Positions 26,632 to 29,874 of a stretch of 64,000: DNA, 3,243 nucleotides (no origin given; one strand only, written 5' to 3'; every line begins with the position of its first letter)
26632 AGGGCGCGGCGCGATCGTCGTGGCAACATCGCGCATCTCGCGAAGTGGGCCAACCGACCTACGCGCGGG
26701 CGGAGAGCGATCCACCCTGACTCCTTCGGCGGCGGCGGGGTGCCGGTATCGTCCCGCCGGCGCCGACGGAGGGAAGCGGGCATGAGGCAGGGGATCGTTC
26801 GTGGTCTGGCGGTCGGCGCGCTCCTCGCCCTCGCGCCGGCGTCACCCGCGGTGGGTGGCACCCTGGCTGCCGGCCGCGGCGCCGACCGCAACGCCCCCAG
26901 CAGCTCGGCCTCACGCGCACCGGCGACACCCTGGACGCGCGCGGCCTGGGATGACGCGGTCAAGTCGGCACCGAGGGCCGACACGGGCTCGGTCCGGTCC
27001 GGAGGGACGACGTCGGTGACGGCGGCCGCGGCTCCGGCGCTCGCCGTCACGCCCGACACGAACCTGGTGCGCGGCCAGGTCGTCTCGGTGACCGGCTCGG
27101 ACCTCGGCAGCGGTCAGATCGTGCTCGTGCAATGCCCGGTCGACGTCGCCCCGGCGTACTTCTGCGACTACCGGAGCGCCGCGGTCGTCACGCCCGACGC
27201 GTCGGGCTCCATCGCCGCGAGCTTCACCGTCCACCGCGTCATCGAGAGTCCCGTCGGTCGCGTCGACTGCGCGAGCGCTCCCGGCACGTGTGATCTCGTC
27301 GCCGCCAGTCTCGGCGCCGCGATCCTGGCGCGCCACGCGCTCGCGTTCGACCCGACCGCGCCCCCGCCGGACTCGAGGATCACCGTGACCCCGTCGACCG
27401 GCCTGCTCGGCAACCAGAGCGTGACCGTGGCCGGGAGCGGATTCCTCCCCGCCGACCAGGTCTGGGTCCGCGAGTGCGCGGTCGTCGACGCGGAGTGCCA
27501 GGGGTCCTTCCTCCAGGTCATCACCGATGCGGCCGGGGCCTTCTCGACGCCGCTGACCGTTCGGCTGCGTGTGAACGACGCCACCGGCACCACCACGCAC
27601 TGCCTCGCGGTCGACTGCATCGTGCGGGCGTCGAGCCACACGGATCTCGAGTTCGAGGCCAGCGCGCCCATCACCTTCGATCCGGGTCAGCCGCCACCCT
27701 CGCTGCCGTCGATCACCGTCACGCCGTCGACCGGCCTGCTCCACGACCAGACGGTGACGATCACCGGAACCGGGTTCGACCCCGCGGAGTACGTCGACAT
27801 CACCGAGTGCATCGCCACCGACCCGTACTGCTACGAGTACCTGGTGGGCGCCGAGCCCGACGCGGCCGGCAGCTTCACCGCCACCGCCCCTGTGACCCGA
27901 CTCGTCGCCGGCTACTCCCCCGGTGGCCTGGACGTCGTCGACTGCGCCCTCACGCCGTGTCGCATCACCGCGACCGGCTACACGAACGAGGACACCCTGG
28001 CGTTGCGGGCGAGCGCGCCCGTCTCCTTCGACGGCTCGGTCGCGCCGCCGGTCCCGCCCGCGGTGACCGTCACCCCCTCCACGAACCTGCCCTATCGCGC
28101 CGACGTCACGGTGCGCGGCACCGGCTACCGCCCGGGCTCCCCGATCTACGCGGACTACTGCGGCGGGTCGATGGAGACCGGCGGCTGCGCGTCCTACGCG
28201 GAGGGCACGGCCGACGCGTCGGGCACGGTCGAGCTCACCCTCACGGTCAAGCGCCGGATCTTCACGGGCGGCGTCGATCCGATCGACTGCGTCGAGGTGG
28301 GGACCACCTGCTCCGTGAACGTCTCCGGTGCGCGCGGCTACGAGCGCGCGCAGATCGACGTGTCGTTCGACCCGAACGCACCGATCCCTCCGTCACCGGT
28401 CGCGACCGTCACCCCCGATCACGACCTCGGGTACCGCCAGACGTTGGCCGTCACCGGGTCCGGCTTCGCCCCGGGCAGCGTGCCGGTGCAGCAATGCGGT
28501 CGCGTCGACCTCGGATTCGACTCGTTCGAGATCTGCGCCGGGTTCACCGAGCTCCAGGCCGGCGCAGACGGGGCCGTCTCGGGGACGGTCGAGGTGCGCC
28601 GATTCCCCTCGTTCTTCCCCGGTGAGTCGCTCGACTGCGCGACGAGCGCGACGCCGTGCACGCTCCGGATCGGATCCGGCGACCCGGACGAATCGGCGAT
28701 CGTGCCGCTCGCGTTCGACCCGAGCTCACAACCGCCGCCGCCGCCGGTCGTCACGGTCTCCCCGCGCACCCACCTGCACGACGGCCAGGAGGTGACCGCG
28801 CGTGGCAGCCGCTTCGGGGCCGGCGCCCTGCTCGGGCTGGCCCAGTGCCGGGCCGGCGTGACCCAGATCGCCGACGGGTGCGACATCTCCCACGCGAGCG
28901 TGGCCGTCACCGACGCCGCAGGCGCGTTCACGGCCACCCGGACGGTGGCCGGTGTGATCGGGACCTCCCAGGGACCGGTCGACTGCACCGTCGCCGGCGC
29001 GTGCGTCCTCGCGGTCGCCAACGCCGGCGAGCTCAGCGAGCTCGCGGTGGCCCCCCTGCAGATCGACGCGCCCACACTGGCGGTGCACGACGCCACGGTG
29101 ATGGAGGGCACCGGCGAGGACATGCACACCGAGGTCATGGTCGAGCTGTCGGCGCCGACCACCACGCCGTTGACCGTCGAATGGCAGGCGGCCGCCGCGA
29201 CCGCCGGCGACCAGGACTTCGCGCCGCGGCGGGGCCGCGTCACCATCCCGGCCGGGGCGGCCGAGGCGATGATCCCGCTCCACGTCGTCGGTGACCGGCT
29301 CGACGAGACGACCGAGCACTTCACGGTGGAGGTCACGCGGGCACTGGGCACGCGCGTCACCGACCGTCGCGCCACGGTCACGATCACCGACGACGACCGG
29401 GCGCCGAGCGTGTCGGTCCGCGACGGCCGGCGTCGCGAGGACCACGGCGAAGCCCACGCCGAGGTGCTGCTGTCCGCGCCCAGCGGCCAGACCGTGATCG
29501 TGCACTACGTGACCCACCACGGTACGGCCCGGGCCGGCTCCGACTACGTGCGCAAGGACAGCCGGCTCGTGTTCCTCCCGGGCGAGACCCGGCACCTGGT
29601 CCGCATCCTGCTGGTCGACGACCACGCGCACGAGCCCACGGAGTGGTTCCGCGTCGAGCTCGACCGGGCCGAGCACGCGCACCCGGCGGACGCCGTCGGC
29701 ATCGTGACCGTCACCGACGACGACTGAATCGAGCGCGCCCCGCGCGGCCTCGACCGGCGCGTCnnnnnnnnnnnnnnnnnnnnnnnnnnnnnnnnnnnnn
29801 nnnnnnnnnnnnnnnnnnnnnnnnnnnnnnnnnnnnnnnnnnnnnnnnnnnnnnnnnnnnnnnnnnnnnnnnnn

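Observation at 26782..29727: Six tandem neocarzinostatin-fold-like four-cysteine repeats fused to two Calx-beta domains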

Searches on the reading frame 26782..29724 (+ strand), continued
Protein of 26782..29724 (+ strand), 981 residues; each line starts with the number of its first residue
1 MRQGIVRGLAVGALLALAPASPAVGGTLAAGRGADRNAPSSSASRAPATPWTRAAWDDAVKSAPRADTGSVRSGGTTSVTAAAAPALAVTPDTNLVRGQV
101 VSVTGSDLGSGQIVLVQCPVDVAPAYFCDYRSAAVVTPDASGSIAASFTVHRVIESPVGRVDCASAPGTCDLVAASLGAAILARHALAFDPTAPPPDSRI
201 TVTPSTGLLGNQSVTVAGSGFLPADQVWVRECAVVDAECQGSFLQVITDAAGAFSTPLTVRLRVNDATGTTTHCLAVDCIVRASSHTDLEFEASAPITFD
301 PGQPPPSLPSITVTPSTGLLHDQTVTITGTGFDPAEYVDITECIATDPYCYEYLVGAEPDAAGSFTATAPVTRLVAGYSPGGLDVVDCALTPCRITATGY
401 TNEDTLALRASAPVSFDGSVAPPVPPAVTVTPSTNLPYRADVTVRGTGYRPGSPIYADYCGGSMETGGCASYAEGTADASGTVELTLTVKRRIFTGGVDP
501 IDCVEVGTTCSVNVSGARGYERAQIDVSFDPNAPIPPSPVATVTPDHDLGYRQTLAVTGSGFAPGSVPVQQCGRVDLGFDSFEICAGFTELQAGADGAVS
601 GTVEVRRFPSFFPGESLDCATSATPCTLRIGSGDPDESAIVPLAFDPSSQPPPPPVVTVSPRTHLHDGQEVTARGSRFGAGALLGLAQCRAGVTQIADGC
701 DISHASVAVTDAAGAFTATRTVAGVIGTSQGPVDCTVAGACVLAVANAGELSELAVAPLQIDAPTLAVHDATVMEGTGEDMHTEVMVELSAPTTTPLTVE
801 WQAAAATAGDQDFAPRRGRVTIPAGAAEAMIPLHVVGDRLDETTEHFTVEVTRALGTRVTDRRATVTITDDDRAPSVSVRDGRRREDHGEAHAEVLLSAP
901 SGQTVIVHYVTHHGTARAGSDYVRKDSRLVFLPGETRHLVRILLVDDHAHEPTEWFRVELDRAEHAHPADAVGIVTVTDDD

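Call 15: find_related_loci(query=A1, collection=genome_contigs, flank=10000)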
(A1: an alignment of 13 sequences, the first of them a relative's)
Query A1 (981 aa) in genome_contigs; peptide patterns used: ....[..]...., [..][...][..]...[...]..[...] (x = any residue, [..] = any of these).
87 stretches matched a pattern; 19 encode a relative of the query (tblastn E <= 1e-3); 19 distinct loci.
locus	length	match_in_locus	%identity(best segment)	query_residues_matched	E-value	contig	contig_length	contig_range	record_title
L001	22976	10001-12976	58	1-981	0e+0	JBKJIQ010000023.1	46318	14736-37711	MAG: Acidimicrobiia bacterium isolate ant_bin.168 S1Ck117_2592862_flag_0_multi_36.1601_len_46318, whole genome shotgun s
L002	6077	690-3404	58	82-981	0e+0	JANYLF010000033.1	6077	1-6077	MAG: Acidimicrobiia bacterium isolate GL140_5_metabinner_93 GL140_5_k141_709349, whole genome shotgun sequence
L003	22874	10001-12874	54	1-966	0e+0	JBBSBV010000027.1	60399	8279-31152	MAG: Acidimicrobiia bacterium isolate La6_metabat2.202 La6_metabat2.202_K_3332318_L_60399_cov_15.2538, whole genome shot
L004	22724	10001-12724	52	87-981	0e+0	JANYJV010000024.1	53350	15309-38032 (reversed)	MAG: Acidimicrobiia bacterium isolate GL140_4_metabinner_23 GL140_4_k141_1963950, whole genome shotgun sequence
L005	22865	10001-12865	48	36-981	0e+0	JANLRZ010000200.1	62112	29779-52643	MAG: Acidimicrobiia bacterium isolate OTE_25_metabat_69 OTE_25_k141_1367889, whole genome shotgun sequence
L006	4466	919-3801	50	53-981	0e+0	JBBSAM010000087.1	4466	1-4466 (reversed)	MAG: Acidimicrobiia bacterium isolate La6_maxbin2.368 La6_maxbin2.368_K_3671068_L_4466_cov_49.9533, whole genome shotgun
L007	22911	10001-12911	53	76-981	0e+0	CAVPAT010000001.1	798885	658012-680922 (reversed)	MAG: uncultured Acidimicrobiia bacterium isolate MFD09779.bin.2.249 genome assembly, contig: contig_14373, whole genome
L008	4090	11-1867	59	78-981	0e+0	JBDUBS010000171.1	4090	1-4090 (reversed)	MAG: Acidimicrobiia bacterium isolate cluster4_bin.29 NODE_100797_length_4090_cov_5.423048, whole genome shotgun sequenc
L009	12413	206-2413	47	87-981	0e+0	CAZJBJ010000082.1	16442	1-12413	MAG TPA_asm: uncultured Bifidobacteriaceae bacterium isolate SRP150892_co2_122 genome assembly, contig: NODE_4974_length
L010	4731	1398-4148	40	91-981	2e-172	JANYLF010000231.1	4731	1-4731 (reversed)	MAG: Acidimicrobiia bacterium isolate GL140_5_metabinner_93 GL140_5_k141_3307014, whole genome shotgun sequence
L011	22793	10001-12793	41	81-981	9e-167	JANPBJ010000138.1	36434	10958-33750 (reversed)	MAG: Acidimicrobiia bacterium isolate VAR_78_metabat_94 VAR_78_k141_4059885, whole genome shotgun sequence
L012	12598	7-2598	43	78-981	4e-163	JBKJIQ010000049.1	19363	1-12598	MAG: Acidimicrobiia bacterium isolate ant_bin.168 S1Ck117_1232991_flag_0_multi_29.9849_len_19363, whole genome shotgun s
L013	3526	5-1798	51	67-981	9e-171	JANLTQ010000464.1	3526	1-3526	MAG: Acidimicrobiia bacterium isolate OTE_25_metabat_154 OTE_25_k141_259291, whole genome shotgun sequence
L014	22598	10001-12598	41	7-977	4e-143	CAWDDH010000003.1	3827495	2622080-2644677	MAG: uncultured Acidimicrobiia bacterium isolate MFD05684.bin.2.64 genome assembly, contig: contig_15983, whole genome s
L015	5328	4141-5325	48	1-801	6e-105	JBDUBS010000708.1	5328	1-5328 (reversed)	MAG: Acidimicrobiia bacterium isolate cluster4_bin.29 NODE_60697_length_5328_cov_5.884127, whole genome shotgun sequence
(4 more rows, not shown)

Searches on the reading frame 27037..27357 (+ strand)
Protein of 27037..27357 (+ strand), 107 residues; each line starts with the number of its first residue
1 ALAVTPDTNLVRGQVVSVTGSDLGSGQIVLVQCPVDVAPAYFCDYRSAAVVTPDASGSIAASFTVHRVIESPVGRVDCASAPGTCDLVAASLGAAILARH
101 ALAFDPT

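Call 7: search_protein_families(library=pfam, proteins=[window:27037-27357:+], max_evalue=1)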
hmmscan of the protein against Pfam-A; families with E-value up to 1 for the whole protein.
window:27037-27357:+ (107 aa): 1 family
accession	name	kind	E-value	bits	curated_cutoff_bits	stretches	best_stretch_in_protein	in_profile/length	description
PF00960.24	Neocarzinostat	-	2e-12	47.5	25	1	2-104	1-110/110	Neocarzinostatin family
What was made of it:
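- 27037..27357 (+): NCS-fold repeat R1 (aa 86-192; Cys118, 128, 163, 170). PF00960 47.5 bits (call 7).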

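Call 71: search_protein_families(library=ncbifam, proteins=[window:27037-27357:+], max_evalue=0.01)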
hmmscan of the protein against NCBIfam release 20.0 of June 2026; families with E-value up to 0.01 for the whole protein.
window:27037-27357:+ (107 aa): 1 family
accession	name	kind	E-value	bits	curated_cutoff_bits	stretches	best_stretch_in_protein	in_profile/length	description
NF040680.1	chromo_anti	equivalog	8.7e-15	54.8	86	1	2-104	25-132/133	enediyne antibiotic chromoprotein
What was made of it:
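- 27037..27357 (+): NF040680 54.8 bits, below the cutoff of 86 (call 71).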
